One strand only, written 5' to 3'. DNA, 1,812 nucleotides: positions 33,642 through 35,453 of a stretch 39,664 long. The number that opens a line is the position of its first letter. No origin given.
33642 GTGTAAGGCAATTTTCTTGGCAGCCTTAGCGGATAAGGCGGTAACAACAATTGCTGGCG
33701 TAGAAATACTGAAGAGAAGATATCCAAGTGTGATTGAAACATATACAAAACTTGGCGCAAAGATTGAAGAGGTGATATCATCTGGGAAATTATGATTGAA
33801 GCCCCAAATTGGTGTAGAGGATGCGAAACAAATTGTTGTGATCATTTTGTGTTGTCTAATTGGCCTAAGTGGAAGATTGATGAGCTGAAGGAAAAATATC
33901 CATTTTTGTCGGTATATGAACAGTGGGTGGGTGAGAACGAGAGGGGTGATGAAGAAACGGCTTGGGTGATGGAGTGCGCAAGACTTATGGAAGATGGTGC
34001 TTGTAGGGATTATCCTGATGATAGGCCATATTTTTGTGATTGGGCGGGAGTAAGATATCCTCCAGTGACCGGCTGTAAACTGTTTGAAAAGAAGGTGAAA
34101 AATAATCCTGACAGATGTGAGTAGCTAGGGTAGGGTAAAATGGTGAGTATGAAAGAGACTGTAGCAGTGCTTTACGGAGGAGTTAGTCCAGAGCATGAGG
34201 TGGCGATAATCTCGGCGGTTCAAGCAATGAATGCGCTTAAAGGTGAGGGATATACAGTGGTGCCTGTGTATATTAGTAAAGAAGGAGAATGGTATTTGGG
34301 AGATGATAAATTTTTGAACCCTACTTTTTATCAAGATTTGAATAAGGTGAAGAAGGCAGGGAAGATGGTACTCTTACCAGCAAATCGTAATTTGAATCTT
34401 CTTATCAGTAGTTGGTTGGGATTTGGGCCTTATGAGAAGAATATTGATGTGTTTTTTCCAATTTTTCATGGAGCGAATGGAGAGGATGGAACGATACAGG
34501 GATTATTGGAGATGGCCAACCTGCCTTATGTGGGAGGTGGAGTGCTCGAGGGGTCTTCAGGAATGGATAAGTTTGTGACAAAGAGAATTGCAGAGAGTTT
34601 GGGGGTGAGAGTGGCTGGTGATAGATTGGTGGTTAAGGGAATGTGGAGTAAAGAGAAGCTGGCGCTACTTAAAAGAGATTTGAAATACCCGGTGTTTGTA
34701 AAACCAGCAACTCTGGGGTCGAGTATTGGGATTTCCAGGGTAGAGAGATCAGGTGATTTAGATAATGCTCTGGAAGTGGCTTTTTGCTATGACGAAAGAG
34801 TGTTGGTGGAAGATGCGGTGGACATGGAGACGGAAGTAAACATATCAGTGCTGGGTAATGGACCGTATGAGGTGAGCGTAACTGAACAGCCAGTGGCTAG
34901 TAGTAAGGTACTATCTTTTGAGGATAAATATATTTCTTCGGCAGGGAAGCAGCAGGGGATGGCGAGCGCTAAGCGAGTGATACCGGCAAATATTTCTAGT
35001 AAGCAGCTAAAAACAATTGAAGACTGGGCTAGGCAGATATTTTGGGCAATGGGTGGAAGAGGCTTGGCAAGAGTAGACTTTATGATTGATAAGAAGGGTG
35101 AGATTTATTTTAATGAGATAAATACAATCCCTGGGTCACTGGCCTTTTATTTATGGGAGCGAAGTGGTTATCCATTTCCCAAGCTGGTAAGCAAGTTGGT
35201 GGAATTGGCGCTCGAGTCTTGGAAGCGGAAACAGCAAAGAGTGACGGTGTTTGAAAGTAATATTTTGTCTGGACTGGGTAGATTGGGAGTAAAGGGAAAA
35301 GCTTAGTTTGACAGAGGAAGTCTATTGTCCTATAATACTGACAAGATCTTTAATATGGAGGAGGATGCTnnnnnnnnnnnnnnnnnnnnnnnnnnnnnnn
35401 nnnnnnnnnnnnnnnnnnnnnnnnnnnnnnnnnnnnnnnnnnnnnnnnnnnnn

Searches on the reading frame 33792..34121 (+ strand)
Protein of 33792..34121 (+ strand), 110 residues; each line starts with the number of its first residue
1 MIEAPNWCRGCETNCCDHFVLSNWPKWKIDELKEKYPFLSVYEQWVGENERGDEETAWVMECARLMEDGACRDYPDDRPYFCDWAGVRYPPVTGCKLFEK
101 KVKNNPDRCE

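Call 13: search_protein_families(library=pfam, proteins=[window:33792-34121:+], max_evalue=0.00001)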
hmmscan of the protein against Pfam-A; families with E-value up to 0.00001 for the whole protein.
window:33792-34121:+ (110 aa): 0 families

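Call 78: search_protein_families(library=pfam, proteins=[window:33792-34121:+], max_evalue=0.01)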
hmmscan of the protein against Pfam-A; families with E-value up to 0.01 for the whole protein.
window:33792-34121:+ (110 aa): 0 families

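Call 91: search_solved_structures(query=window:33792-34121:+, max_evalue=1)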
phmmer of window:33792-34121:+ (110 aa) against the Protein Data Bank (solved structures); distinct sequences matched with E-value up to 1: 3.
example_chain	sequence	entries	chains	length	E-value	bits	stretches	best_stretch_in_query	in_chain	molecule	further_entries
6qcl_A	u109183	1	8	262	0.38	14.2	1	70-107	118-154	ATP-citrate lyase alpha-subunit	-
6nzy_A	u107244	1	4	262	0.38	14.2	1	70-107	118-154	ATP-citrate lyase alpha-subunit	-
6hxn_A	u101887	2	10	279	0.42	14.1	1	70-107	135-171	ATP-citrate lyase alpha-subunit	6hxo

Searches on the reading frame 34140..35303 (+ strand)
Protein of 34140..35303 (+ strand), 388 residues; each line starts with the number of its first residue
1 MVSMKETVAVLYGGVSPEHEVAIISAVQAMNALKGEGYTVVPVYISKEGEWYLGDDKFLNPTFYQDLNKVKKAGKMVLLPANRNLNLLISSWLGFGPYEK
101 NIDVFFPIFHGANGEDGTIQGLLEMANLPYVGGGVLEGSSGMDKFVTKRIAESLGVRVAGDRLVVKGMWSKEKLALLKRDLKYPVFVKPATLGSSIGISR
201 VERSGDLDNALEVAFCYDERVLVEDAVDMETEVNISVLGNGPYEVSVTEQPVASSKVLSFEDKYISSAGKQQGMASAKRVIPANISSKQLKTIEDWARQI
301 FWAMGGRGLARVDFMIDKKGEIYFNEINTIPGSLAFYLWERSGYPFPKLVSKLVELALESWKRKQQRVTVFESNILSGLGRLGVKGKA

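Call 13: search_protein_families(library=pfam, proteins=[window:34140-35303:+], max_evalue=0.00001)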
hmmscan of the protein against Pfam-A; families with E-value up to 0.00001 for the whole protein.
window:34140-35303:+ (388 aa): 3 families
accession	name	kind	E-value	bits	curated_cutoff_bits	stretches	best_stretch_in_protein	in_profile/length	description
PF07478.18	Dala_Dala_lig_C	-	6.6e-49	166.6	24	1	153-355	4-204/204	D-ala D-ala ligase C-terminus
PF01820.27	Dala_Dala_lig_N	-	9.2e-32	110.5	34.6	1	8-132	2-120/121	D-ala D-ala ligase N-terminus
PF02222.28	ATP-grasp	-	4.7e-09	36.6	27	1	170-328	18-160/179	ATP-grasp domain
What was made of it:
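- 34140..35306 (+): ddl (D-Ala-D-Ala ligase), left flank. Its C-terminus is intact (...GVKGKA*). Pfam Dala_Dala_lig_N and Dala_Dala_lig_C (call 13).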

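Call 17: find_related_loci(query=window:34140-35303:+, collection=genome_contigs, flank=10000)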
Query window:34140-35303:+ (388 aa) in genome_contigs; peptide patterns used: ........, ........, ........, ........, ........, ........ (x = any residue, [..] = any of these).
228 stretches matched a pattern; 138 encode a relative of the query (tblastn E <= 1e-3); the best 80 are kept; 80 distinct loci.
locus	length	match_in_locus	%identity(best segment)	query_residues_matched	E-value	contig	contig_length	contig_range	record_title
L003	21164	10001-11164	64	1-388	2e-171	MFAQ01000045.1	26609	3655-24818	MAG: Candidatus Collierbacteria bacterium RIFOXYD1_FULL_40_9 rifoxyd1_full_scaffold_930, whole genome shotgun sequence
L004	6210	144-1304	42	6-386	1e-95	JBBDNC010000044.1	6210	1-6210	MAG: Balneolaceae bacterium isolate LejiaB_47_16 Lejia_B_16235_length_6210_cov_8, whole genome shotgun sequence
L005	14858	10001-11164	42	5-386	1e-92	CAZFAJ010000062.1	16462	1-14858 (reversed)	MAG TPA_asm: uncultured Balneolaceae bacterium isolate binchicken_co8_321 genome assembly, contig: NODE_6105_length_1646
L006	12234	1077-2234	43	6-386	9e-93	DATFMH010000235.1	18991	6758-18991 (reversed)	MAG TPA_asm: Balneolales bacterium isolate SMAG_U9220 k141_168339, whole genome shotgun sequence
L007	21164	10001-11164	41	6-386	6e-90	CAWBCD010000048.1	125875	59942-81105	MAG: uncultured bacterium isolate MFD02923.bin.1.49 genome assembly, contig: contig_9384, whole genome shotgun sequence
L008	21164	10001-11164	42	6-386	1e-89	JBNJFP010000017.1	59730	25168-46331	MAG: Bacteroidota bacterium isolate Y22_60dBSe2.bin.62 NODE_380_length_59730_cov_52.208029, whole genome shotgun sequenc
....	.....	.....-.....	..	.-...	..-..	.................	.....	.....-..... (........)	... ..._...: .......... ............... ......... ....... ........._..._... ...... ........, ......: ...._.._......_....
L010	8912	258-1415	40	8-386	1e-88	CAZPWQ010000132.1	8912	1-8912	MAG TPA_asm: uncultured Balneolaceae bacterium isolate SRP284430_co1_47 genome assembly, contig: NODE_6047_length_8912_c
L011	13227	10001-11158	41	6-386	2e-87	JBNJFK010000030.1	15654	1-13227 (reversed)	MAG: Bacteroidota bacterium isolate Y22_60dBSe2.bin.96 NODE_4246_length_15654_cov_3.817036, whole genome shotgun sequenc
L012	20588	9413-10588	38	1-386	3e-87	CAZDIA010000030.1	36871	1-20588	MAG TPA_asm: uncultured Chitinophagales bacterium isolate binchicken_co32_282 genome assembly, contig: NODE_1308_length_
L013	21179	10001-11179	40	2-386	2e-86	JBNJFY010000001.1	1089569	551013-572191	MAG: Bacteroidota bacterium isolate Y22_60dBSe2.bin.195 NODE_1_length_1089569_cov_62.348454, whole genome shotgun sequen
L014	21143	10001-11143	41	3-376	2e-83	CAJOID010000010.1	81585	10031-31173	uncultured Lachnospiraceae bacterium isolate Red_deer_4_mag_18 genome assembly, contig: scaffold_1629, whole genome shot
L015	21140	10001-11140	39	1-376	2e-79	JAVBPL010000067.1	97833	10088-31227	MAG: Ruminiclostridium sp. isolate EPI_MAG_00138 c_000010177684, whole genome shotgun sequence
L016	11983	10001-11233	38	1-385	1e-78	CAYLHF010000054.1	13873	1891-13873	MAG TPA_asm: uncultured Rhodothermales bacterium isolate binchicken_co275_59 genome assembly, contig: NODE_6388_length_1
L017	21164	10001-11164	39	3-386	1e-76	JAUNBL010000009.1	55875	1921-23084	MAG: Clostridia bacterium isolate S1R_St_44 NODE_203_length_55875_cov_8.426836, whole genome shotgun sequence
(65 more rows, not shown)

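Call 24: find_related_loci(query=window:34140-35303:+, collection=metagenome_contigs, flank=6000)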
Query window:34140-35303:+ (388 aa) in metagenome_contigs; peptide patterns used: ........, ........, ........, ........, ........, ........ (x = any residue, [..] = any of these).
275 stretches matched a pattern; 101 encode a relative of the query (tblastn E <= 1e-3); the best 80 are kept; 80 distinct loci.
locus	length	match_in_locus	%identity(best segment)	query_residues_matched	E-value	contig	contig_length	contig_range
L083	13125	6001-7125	59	6-386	4e-146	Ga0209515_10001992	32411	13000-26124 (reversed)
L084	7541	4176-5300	59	6-386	8e-146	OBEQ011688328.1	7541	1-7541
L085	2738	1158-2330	49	5-386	9e-125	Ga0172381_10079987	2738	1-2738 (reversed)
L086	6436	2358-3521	49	8-386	1e-116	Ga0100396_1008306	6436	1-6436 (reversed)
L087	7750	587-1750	49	8-386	1e-116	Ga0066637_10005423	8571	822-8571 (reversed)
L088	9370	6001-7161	47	5-386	2e-113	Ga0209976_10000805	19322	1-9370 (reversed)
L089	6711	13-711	64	156-388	4e-99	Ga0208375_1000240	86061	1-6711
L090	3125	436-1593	44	8-386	1e-95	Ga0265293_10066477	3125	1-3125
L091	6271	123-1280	43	6-386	2e-93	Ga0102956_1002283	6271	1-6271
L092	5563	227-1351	42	8-377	2e-92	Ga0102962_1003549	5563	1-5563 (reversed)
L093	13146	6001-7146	41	4-378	4e-84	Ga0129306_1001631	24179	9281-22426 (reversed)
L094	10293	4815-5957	40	3-376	9e-83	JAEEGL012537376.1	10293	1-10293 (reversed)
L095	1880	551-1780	38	8-385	1e-85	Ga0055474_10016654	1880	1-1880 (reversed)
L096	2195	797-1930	39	7-377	2e-80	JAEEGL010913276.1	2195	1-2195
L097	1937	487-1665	40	3-386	2e-80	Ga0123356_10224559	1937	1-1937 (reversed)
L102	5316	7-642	54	177-386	2e-69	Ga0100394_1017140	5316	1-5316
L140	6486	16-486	56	232-386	3e-51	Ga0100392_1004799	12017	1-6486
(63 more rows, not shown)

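Call 67: find_encoding_contigs(protein=window:34140-35303:+, flank=4000, max_places=10)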
Protein window:34140-35303:+ (388 aa): 4 contigs read that carry it; 2 places shown.
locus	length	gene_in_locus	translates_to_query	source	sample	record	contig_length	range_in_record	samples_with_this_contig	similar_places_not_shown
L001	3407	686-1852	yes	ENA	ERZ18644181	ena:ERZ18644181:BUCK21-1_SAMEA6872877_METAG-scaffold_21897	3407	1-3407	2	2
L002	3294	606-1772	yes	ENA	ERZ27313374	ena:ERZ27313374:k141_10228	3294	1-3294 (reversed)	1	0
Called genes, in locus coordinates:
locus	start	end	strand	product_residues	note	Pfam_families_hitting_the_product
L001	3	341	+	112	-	?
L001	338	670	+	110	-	-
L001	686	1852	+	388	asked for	PF01820:Dala_Dala_lig_N, PF02222:ATP-grasp, PF07478:Dala_Dala_lig_C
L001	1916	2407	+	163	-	-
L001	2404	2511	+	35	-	-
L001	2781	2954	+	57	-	-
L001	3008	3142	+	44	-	-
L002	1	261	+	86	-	?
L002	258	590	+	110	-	-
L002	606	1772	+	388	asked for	PF01820:Dala_Dala_lig_N, PF02222:ATP-grasp, PF07478:Dala_Dala_lig_C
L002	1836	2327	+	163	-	-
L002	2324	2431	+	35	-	-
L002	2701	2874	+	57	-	-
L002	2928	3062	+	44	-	-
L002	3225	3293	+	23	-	?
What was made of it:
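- All five contigs carrying this exact ddl carry the cassette (call 67).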

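Call 68: find_homologous_proteins(query=window:34140-35303:+, max_evalue=1e-60)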
Query window:34140-35303:+ (388 aa): 4789 proteins with E <= 1e-60 among 8000 candidates; the best 120 are listed.
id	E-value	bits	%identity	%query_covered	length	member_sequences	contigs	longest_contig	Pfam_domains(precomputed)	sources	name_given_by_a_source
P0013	3.9e-254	860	100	100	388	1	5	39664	PF01820.28,PF02222.28,PF07478.19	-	-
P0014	1.1e-172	592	70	98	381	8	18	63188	PF01820.28,PF02786.23,PF02222.28,PF07478.19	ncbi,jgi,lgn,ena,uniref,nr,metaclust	ncbi:MAG: hypothetical protein UX12_C0011G0010 [Candidatus Collierbacteria bacterium GW2011_GWC1_45_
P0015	5.1e-171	587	66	98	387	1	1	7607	PF01820.28,PF13535.12,PF02786.23,PF02222.28,PF07478.19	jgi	-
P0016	4.7e-169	580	67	100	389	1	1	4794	PF01820.28,PF02786.23,PF02222.28,PF07478.19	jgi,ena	-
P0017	1.8e-168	578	68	99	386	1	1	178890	PF01820.28,PF02222.28,PF07478.19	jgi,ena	-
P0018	5.1e-166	570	65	100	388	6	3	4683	PF01820.28,PF02786.23,PF02222.28,PF07478.19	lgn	-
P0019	3.0e-165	568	65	98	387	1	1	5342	PF01820.28,PF02786.23,PF02222.28,PF07478.19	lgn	-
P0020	2.1e-163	562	64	100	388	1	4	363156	PF01820.28,PF02786.23,PF02222.28,PF07478.19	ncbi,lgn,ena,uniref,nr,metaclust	ncbi:hypothetical protein A2572_01150 [Candidatus Collierbacteria bacterium RIFOXYD1_FULL_40_9]|unir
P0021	4.5e-163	561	63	100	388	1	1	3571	PF01820.28,PF02786.23,PF02222.28,PF07478.19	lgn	-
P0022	4.9e-162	557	66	100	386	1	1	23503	PF01820.28,PF02786.23,PF02222.28,PF07478.19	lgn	-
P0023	2.6e-161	555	62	100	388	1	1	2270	PF01820.28,PF02786.23,PF02222.28,PF07478.19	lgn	-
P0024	2.9e-158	545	61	100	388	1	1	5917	PF01820.28,PF02786.23,PF02222.28,PF07478.19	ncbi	-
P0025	2.9e-157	542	63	98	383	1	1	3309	PF01820.28,PF02786.23,PF02222.28,PF07478.19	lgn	-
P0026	1.3e-155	536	60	100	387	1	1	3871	PF01820.28,PF02786.23,PF02222.28,PF07478.19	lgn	-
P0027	1.4e-151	523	65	98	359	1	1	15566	PF01820.28,PF02786.23,PF02222.28,PF07478.19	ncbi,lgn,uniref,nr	ncbi:MAG: D-alanine-D-alanine ligase [Candidatus Collierbacteria bacterium GW2011_GWF1_44_12]|uniref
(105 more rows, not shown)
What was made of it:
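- On Host lineage: order UBA1400 (Collierbacteria / Chazhemtobacterium / Beckwithbacteria) with G/C strand disparity: Best ddl matches are Collierbacteria MAGs at 64-70% identity (calls 17, 68).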

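Call 69: find_encoding_contigs(protein=P0014, flank=5000, max_places=3)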
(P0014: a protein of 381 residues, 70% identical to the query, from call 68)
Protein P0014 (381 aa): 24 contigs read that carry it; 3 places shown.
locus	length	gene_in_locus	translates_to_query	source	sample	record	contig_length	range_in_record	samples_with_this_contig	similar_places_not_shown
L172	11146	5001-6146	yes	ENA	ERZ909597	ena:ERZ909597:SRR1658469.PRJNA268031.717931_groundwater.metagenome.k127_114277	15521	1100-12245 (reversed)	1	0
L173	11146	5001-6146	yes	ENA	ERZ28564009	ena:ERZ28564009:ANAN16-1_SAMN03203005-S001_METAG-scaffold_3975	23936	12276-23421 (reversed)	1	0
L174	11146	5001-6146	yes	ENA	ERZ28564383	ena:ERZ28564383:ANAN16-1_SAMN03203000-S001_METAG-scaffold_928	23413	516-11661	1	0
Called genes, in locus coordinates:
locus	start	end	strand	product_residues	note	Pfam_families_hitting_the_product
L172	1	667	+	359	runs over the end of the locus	PF04389:Peptidase_M28, PF01546:Peptidase_M20, PF07687:M20_dimer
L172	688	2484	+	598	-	PF13328:HD_4, PF01966:HD (weak), PF04607:RelA_SpoT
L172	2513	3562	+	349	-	PF01565:FAD_binding_4, PF02873:MurB_C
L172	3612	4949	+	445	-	PF00275:EPSP_synthase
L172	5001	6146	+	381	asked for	PF01820:Dala_Dala_lig_N, PF02786:CPSase_L_D2 (faint), PF07478:Dala_Dala_lig_C, PF02222:ATP-grasp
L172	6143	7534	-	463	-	PF08245:Mur_ligase_M, PF02875:Mur_ligase_C (weak)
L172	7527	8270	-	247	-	PF00561:Abhydrolase_1, PF12146:Hydrolase_4, PF12697:Abhydrolase_6, PF03096:Ndr (weak)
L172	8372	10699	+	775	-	PF00133:tRNA-synt_1, PF09334:tRNA-synt_1g, PF13603:tRNA-synt_1_2, PF00133:tRNA-synt_1, PF08264:Anticodon_1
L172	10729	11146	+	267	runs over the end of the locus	PF13098:Thioredoxin_2 (faint), PF01323:DSBA (weak), PF13462:Thioredoxin_4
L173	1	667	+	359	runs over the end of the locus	PF04389:Peptidase_M28, PF01546:Peptidase_M20, PF07687:M20_dimer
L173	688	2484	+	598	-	PF13328:HD_4, PF01966:HD (weak), PF04607:RelA_SpoT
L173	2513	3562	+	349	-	PF01565:FAD_binding_4, PF02873:MurB_C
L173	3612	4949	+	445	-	PF00275:EPSP_synthase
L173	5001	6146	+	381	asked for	PF01820:Dala_Dala_lig_N, PF02786:CPSase_L_D2 (faint), PF07478:Dala_Dala_lig_C, PF02222:ATP-grasp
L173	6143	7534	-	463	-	PF08245:Mur_ligase_M, PF02875:Mur_ligase_C (weak)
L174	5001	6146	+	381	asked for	PF01820:Dala_Dala_lig_N, PF02786:CPSase_L_D2 (faint), PF07478:Dala_Dala_lig_C, PF02222:ATP-grasp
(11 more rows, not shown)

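Call 70: find_encoding_contigs(protein=P0017, flank=5000, max_places=2)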
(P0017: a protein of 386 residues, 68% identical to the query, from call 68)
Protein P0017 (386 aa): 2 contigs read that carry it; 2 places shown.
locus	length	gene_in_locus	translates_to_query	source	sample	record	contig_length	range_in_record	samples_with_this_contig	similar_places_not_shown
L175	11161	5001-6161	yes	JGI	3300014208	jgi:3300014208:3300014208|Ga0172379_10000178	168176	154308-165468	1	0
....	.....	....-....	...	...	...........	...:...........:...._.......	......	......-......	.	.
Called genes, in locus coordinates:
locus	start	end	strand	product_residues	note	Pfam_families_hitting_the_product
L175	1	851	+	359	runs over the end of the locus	PF04389:Peptidase_M28, PF05343:Peptidase_M42 (faint), PF01546:Peptidase_M20, PF07687:M20_dimer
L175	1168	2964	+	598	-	PF13328:HD_4, PF01966:HD, PF04607:RelA_SpoT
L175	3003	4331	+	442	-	PF00275:EPSP_synthase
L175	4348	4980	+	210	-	PF13529:Peptidase_C39_2, PF09778:Guanylate_cyc_2 (faint)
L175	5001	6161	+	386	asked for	PF01820:Dala_Dala_lig_N, PF02222:ATP-grasp (faint), PF07478:Dala_Dala_lig_C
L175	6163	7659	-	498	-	PF08245:Mur_ligase_M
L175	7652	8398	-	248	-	PF00561:Abhydrolase_1, PF12146:Hydrolase_4, PF12697:Abhydrolase_6, PF10230:LIDHydrolase (weak)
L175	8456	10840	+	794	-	PF00133:tRNA-synt_1, PF09334:tRNA-synt_1g, PF13603:tRNA-synt_1_2, PF00133:tRNA-synt_1, PF08264:Anticodon_1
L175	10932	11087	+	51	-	-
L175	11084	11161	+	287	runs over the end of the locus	PF01323:DSBA, PF13462:Thioredoxin_4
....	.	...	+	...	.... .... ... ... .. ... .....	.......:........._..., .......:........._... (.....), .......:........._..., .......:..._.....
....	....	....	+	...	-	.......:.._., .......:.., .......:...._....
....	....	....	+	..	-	-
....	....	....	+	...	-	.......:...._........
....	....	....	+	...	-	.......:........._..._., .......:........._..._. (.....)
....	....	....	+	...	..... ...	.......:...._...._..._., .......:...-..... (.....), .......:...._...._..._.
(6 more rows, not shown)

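Call 71: find_encoding_contigs(protein=P0016, flank=5000, max_places=2)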
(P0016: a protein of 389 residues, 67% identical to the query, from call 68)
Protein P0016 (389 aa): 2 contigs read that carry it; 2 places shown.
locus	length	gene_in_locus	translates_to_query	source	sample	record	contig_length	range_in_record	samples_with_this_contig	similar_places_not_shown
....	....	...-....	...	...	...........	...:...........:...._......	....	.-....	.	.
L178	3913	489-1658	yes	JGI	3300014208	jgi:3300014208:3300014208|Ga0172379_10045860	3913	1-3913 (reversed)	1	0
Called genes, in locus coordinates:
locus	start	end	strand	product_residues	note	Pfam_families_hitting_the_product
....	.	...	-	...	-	?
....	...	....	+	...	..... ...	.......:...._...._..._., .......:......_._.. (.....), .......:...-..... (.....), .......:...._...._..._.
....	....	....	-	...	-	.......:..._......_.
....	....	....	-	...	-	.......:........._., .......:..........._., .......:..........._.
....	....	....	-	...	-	?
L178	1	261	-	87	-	?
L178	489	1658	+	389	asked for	PF01820:Dala_Dala_lig_N, PF02786:CPSase_L_D2 (faint), PF02222:ATP-grasp (faint), PF07478:Dala_Dala_lig_C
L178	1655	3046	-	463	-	PF08245:Mur_ligase_M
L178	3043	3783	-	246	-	PF12146:Hydrolase_4, PF00561:Abhydrolase_1, PF12697:Abhydrolase_6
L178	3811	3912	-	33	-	?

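Call 90: search_solved_structures(query=L003:11167-11826:-, max_evalue=0.001)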
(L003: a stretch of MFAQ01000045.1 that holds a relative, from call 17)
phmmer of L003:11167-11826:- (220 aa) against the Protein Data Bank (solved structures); distinct sequences matched with E-value up to 0.001: 1.
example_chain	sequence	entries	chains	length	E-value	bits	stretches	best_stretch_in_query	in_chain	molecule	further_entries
1r44_A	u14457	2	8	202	2.7e-11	46.6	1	72-201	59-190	D-alanyl-D-alanine dipeptidase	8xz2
